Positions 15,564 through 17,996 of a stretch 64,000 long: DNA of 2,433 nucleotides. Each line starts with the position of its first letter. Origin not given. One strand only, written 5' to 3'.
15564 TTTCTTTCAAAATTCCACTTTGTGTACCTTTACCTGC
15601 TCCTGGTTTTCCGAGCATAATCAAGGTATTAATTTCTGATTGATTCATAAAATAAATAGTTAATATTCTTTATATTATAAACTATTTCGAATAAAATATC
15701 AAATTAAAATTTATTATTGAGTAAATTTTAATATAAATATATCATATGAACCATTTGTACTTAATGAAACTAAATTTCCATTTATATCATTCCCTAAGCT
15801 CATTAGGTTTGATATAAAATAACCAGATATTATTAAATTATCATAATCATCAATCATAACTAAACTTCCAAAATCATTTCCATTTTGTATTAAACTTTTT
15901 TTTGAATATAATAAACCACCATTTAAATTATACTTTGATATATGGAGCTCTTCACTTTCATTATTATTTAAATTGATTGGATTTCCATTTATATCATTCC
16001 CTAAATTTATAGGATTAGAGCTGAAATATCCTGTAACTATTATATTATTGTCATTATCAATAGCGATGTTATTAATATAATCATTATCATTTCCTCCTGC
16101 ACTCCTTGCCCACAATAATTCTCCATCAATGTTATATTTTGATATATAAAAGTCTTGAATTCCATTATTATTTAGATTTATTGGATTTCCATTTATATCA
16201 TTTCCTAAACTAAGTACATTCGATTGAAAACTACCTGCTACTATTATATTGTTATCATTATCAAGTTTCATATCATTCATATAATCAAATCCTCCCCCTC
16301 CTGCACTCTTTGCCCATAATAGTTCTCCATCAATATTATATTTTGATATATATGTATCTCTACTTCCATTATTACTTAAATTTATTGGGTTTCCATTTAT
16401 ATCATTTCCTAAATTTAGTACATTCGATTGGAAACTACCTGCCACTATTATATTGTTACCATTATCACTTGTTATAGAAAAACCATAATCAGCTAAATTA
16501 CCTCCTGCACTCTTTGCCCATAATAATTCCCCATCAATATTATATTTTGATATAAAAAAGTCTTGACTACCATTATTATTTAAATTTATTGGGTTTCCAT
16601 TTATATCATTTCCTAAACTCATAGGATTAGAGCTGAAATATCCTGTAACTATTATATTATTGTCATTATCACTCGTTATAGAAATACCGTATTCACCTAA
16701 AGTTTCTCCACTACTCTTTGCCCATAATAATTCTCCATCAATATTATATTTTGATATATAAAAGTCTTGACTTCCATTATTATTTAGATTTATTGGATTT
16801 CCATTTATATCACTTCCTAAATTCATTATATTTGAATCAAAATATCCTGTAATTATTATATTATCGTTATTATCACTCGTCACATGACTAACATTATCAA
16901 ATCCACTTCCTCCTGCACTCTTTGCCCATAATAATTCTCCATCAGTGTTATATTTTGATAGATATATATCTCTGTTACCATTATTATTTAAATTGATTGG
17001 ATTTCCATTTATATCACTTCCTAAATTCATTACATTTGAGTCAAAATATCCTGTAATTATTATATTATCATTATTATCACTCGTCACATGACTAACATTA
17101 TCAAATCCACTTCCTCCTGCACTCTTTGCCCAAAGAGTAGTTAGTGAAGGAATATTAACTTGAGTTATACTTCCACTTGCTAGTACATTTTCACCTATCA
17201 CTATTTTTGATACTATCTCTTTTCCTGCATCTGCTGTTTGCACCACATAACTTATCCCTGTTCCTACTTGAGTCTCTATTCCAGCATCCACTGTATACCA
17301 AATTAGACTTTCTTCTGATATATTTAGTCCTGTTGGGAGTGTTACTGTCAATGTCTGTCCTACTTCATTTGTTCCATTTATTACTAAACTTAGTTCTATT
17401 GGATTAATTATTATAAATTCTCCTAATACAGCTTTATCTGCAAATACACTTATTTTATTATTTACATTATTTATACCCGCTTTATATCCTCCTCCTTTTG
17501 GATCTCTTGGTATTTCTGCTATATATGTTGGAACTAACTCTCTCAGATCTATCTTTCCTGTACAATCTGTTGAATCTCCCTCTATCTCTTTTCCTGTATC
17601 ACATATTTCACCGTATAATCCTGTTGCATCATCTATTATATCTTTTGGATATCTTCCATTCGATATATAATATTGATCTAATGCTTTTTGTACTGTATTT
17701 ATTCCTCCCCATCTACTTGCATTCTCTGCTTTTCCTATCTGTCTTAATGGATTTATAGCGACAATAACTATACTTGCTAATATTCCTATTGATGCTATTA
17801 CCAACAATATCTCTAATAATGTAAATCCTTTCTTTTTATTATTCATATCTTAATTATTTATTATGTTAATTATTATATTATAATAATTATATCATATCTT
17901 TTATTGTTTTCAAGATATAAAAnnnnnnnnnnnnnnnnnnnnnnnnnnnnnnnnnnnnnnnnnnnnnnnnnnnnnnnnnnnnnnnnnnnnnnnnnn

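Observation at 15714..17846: Pilin-like surface protein with a seven-blade SBBP-type propeller encoded by 204-bp tandem repeats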

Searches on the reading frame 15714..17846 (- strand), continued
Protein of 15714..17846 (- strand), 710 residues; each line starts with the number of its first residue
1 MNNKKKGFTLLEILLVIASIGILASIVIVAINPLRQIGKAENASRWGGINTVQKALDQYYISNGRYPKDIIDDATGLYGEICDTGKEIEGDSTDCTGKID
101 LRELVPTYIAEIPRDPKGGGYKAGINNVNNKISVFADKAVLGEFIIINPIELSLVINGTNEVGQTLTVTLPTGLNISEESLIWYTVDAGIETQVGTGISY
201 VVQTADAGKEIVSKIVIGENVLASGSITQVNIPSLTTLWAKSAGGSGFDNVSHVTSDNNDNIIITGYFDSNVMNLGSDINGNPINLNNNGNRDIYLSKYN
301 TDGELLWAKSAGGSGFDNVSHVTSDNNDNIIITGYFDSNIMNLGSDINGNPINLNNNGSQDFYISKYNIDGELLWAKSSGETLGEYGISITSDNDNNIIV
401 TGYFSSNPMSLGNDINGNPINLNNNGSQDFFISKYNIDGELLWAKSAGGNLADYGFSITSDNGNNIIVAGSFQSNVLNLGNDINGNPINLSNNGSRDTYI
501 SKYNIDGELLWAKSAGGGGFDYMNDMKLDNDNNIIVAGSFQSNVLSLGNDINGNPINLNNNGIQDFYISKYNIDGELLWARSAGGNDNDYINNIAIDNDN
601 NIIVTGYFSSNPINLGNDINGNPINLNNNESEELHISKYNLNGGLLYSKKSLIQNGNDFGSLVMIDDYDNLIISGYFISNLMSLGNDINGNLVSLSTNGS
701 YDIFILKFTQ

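Call 35: fold_search(model_id=the predicted structure, library=pdb)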
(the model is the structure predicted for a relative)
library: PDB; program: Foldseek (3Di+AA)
matches with E <= 10: 1228; with E <= 0.001: 148
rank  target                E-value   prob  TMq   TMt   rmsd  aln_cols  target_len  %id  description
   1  7fh7                  1.3e-24  1.00  0.48  0.52  14.2       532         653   23  Friedel-Crafts alkylation enzyme CylK mutant Y37F (released 2022-02-16)
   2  7fh8                  3.1e-24  1.00  0.48  0.52  14.8       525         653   23  Friedel-Crafts alkylation enzyme CylK mutant H391A (released 2022-02-16)
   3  7fh6                  8.7e-24  1.00  0.49  0.53  14.2       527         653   23  Friedel-Crafts alkylation enzyme CylK (released 2022-02-16)
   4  7roo                  1.2e-23  1.00  0.47  0.52  14.6       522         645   23  Crystal structure of Friedel-Crafts alkylating enzyme CylK from Cylindospermum licheniforme with bromide (released 2022-03-23)
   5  7ron                  1.6e-23  1.00  0.47  0.52  14.5       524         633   23  Crystal structure of the Friedel-Crafts alkylating enzyme CylK from Cylindospermum licheniforme (released 2022-03-23)
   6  9flp_A                4.4e-10  1.00  0.09  0.07  91.1       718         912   12  CryoEM structure of the neck (1403-2314) in the grappling hook protein A (GhpA) in the bacterium Aureispira sp. CCB-QB (released 2024-10-16)
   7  9n73_LR               9.6e-09  1.00  0.16  0.15  17.2       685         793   10  SSU processome maturation and disassembly, State G (released 2025-10-29)
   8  9fly_A                2.0e-08  0.93  0.08  0.07  98.4       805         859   11  CryoEM structure of the base (4151-5009) in the grappling hook protein A (GhpA) in the bacterium Aureispira sp. CCB-QB (released 2024-10-16)
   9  8bbe_E                1.7e-07  1.00  0.15  0.10  30.4       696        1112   10  Structure of the IFT-A complex; IFT-A2 module (released 2022-12-21)
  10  9flw_A                2.5e-07  0.95  0.08  0.11  63.7       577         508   12  CryoEM structure of the fragment-6 (3571-4078) in the grappling hook protein A (GhpA) in the bacterium Aureispira sp.  (released 2024-10-16)
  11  9n77_LT               2.7e-07  0.99  0.14  0.12  25.2       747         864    8  SSU processome maturation and disassembly, State K (released 2025-11-05)
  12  7uoo_x                5.3e-07  1.00  0.30  0.40  14.8       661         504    8  Nucleoplasmic pre-60S intermediate of the Nog2 containing pre-rotation state (released 2023-03-15)
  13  9n73_LT               8.1e-07  0.99  0.14  0.13  18.1       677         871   10  SSU processome maturation and disassembly, State G (released 2025-10-29)
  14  7lps_G                1.0e-06  1.00  0.24  0.22  26.4       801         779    9  Crystal structure of DDB1-CRBN-ALV1 complex bound to Helios (IKZF2 ZF2) (released 2021-06-02)
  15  6fhx_A                1.1e-06  1.00  0.34  0.65   8.3       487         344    8  Photorhabdus asymbiotica lectin (PHL) in complex with synthetic C-fucoside (released 2019-01-30)
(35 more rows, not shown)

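Call 45: search_solved_structures(query=window:15714-17846:-, max_evalue=1, show_alignments=1)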
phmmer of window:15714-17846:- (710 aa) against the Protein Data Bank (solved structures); distinct sequences matched with E-value up to 1: 21.
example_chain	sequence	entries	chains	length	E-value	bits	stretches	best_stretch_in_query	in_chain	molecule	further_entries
7fh6_A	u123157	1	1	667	1.8e-19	72.8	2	252-611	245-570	CylK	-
7fh7_A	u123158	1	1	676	2e-19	72.7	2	252-611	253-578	CylK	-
7ron_A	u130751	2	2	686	2.5e-19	72.4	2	252-611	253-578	CylK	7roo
7fh8_A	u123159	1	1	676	4.8e-19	71.5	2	252-611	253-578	CylK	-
9egp_A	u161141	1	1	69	1.8e-06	29.9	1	4-67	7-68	Geopilin domain 1 protein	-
7tgg_A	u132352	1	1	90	2.2e-05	26.3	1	4-68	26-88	Geopilin domain 1 protein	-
5wda_A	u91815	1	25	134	0.00022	23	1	8-68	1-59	General secretion pathway protein G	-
2m7g_A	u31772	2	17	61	0.0017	20.1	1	8-68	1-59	Geopilin domain 1 protein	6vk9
8p3b_A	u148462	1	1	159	0.011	17.5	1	8-73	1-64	Fimbrial protein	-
5kua_A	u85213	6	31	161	0.011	17.4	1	8-72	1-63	pilin | Neisseria meningitidis PilE variant SB-GATDH | Neisseria meningitidis PilE, SB-DATDH variant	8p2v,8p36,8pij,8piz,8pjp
2hi2_A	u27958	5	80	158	0.011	17.4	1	8-70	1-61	Fimbrial protein | PilA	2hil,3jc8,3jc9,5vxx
1ay2_A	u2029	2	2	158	0.012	17.2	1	8-69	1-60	TYPE 4 PILIN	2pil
9laa_A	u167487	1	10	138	0.017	16.8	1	1-32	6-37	Type IV pilin protein PilA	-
1oqw_A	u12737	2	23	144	0.062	14.9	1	8-63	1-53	Fimbrial protein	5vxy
8tum_e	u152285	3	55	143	0.11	14.1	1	8-58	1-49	Type IV major pilin protein PilA | Pilin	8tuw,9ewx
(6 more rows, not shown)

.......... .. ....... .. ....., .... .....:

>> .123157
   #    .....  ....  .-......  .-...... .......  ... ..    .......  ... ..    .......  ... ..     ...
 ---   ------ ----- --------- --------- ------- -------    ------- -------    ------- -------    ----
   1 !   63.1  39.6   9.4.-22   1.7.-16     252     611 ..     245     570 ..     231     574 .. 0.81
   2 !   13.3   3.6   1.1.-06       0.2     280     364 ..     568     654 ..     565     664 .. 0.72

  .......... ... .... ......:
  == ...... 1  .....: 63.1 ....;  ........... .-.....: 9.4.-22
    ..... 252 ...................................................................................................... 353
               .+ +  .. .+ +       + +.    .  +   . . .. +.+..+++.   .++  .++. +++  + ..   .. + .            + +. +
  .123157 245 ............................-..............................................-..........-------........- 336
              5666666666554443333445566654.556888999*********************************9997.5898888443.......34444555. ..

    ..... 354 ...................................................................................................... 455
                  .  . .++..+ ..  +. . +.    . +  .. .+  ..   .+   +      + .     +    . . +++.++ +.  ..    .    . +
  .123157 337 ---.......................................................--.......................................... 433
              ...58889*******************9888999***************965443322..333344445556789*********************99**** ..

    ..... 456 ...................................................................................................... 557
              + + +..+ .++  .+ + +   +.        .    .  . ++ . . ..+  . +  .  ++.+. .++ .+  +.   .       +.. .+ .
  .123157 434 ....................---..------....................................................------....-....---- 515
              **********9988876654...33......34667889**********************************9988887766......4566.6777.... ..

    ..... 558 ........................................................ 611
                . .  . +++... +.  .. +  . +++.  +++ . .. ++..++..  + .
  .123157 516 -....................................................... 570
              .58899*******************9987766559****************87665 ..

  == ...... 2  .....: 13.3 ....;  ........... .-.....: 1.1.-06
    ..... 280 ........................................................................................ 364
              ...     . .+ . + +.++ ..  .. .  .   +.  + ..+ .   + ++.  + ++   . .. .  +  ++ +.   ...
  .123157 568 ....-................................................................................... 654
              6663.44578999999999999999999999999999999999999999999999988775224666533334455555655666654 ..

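Call 46: search_protein_representatives(alignment_id=A3)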
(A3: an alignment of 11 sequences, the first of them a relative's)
Query: 11 sequences, 625 profile positions. Proteins with E-value up to 0.001 (for the whole library): 226317; up to 1e-10: 124770; up to 1e-30: 46407. The best 150 are listed.
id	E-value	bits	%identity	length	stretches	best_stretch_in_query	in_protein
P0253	0.0e+00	1822.0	-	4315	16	201-529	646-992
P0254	0.0e+00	1561.4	-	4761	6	157-621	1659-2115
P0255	0.0e+00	1372.6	-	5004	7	155-619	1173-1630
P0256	0.0e+00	1236.3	-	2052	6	174-491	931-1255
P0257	0.0e+00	1226.5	-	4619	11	171-550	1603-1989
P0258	0.0e+00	1220.9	-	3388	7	144-620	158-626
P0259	0.0e+00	1180.5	-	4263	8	154-621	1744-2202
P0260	0.0e+00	1162.7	-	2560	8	161-624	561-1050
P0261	0.0e+00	1095.2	-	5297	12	160-618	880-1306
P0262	0.0e+00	1069.2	-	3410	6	164-617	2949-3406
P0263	0.0e+00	1056.2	-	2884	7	167-607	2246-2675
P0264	7.2e-292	986.1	-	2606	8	57-529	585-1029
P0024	3.8e-291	983.7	-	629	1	1-625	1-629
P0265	2.8e-289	977.5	-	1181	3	176-578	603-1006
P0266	8.6e-280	946.2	-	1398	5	173-489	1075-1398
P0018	2.1e-254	862.3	-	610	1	1-624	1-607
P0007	4.7e-216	735.6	-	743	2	4-454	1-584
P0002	5.0e-184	629.9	-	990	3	206-530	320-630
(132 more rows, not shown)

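Call 73: search_protein_families(library=pfam, proteins=[P0002], max_evalue=0.0001)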
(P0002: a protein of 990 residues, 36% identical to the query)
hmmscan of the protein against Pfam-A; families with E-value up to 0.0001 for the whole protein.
P0002 (990 aa): 3 families
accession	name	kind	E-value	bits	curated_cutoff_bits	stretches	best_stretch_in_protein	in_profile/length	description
PF06739.17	SBBP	-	4.7e-22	78.1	20.5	0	87-115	2-31/38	Beta-propeller repeat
PF18962.6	Por_Secre_tail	-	5.3e-11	43.1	27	1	918-987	1-75/75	Secretion system C-terminal sorting domain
PF25293.1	Beta-prop_EMC1_N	-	1.9e-07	31.4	34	0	454-510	131-186/219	EMC1 N-terminal beta-propeller domain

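Call 78: find_encoding_contigs(protein=P0102, flank=10000, max_places=1)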
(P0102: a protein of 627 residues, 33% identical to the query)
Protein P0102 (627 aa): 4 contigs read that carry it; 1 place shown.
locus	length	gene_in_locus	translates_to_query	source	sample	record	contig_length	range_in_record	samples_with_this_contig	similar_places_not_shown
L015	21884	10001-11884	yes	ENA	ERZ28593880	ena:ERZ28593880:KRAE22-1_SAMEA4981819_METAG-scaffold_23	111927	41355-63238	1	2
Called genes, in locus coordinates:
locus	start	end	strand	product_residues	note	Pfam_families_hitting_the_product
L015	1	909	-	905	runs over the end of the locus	PF00873:ACR_tran, PF02355:SecD_SecF_C (weak)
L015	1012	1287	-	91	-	-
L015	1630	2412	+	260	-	-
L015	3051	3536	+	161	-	PF00255:GSHPx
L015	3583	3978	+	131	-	PF03073:TspO_MBR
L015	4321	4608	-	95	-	PF13376:OmdA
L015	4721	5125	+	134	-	-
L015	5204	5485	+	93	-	-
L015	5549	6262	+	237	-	PF02678:Pirin, PF17954:Pirin_C_2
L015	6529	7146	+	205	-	PF02224:Cytidylate_kin, PF13189:Cytidylate_kin2 (weak), PF13238:AAA_18 (weak)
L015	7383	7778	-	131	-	PF01844:HNH (weak)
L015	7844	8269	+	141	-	PF01641:SelR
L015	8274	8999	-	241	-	-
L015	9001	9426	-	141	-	PF01878:EVE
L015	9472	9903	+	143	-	PF00692:dUTPase, PF22769:DCD (weak)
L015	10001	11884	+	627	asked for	PF07963:N_methyl (weak), PF17164:DUF5122 (faint)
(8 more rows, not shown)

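Call 79: find_encoding_contigs(protein=P0024, flank=10000, max_places=1)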
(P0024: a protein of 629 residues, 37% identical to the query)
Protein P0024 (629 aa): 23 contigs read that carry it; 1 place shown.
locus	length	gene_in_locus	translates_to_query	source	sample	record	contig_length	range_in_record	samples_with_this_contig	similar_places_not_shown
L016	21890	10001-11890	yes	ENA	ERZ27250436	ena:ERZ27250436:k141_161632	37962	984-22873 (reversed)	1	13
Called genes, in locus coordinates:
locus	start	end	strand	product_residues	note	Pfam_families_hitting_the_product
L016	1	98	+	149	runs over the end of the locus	PF07963:N_methyl (weak)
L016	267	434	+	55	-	-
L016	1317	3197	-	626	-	-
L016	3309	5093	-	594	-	PF13385:Laminin_G_3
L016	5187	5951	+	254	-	-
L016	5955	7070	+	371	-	PF01098:FTSW_RODA_SPOVE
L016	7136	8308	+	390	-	PF00089:Trypsin, PF10459:Peptidase_S46 (faint), PF13365:Trypsin_2, PF13180:PDZ_2, PF17820:PDZ_6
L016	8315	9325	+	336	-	PF01594:AI-2E_transport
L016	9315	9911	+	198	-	PF13482:RNase_H_2, PF10108:DNA_pol_B_exo2 (faint)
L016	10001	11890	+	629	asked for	PF07963:N_methyl (weak), PF17164:DUF5122 (faint)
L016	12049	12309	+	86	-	PF00166:Cpn10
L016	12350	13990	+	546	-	PF00118:Cpn60_TCP1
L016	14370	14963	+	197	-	PF00334:NDK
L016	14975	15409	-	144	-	PF01741:MscL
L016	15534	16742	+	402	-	PF22807:TrAA12 (faint), PF01436:NHL (faint)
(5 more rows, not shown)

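Call 80: find_encoding_contigs(protein=P0007, flank=10000, max_places=1)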
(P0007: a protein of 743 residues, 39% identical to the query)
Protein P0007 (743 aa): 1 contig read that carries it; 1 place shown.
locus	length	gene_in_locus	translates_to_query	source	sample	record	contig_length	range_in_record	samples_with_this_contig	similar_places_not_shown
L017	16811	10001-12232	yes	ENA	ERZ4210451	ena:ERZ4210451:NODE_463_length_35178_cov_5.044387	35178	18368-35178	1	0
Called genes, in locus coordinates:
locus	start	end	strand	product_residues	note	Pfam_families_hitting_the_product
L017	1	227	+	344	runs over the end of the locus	PF00268:Ribonuc_red_sm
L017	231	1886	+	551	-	PF07693:KAP_NTPase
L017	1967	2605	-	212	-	-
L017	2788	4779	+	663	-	PF09972:DUF2207, PF20990:DUF2207_C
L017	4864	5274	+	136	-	PF01814:Hemerythrin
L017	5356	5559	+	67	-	-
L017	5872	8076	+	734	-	PF01751:Toprim, PF01131:Topoisom_bac, PF01396:Zn_ribbon_Top1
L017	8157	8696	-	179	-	-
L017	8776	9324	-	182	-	-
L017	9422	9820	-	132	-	-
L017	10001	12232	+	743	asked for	PF07963:N_methyl (weak), PF06739:SBBP (faint)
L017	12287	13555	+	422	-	PF00675:Peptidase_M16, PF05193:Peptidase_M16_C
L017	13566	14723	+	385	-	PF00266:Aminotran_5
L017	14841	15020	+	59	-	-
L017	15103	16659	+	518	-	PF13575:DUF4135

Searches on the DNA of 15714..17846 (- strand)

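Call 55: search_rna_families(source=L006, start=12000, end=16000, threshold=gathering)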
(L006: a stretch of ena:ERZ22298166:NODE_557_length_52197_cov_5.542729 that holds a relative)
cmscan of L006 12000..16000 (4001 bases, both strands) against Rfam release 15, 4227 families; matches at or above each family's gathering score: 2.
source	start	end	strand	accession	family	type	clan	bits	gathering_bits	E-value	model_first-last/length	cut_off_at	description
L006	12436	15590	+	RF02541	LSU_rRNA_bacteria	Gene; rRNA;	CL00112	2354.9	50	0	1-2925/2925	no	Bacterial large subunit ribosomal RNA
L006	15720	15826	+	RF00001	5S_rRNA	Gene; rRNA;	CL00113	52.2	38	3.2e-09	1-120/120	no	5S ribosomal RNA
